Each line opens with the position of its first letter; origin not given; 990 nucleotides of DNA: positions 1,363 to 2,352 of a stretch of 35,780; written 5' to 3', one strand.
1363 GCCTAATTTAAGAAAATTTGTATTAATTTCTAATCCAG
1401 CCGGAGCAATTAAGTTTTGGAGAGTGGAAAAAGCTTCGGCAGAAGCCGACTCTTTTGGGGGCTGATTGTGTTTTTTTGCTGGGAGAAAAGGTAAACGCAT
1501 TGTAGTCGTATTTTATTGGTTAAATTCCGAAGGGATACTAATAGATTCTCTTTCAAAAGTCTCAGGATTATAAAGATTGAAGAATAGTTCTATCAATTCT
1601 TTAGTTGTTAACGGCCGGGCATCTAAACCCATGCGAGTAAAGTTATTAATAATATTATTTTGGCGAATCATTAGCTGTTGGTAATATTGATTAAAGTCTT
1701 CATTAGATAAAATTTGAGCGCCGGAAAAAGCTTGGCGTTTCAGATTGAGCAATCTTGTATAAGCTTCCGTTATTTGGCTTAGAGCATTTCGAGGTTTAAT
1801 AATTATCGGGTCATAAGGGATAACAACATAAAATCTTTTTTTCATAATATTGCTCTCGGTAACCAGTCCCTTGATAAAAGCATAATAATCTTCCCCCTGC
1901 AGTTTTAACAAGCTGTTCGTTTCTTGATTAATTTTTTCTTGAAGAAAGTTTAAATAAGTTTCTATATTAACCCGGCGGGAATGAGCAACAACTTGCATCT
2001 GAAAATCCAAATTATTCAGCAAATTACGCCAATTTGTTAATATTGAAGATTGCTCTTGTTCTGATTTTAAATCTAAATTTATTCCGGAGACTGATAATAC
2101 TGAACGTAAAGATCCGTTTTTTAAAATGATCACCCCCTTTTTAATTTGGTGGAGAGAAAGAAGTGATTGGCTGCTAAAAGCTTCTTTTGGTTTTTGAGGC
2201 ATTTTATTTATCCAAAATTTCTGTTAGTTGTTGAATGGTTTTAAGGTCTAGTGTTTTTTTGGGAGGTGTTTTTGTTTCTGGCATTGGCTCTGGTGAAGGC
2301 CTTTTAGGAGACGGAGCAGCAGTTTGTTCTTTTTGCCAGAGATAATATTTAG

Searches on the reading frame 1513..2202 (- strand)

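Call 47: search_protein_families(library=pfam, proteins=[window:1513-2202:-], max_evalue=0.01)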
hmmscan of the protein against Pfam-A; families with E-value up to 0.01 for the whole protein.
window:1513-2202:- (229 aa): 1 family
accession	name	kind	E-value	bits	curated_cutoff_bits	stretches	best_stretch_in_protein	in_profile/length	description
PF04163.17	Tht1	-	0.0011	18.3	21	1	43-122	189-264/595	Tht1-like nuclear fusion protein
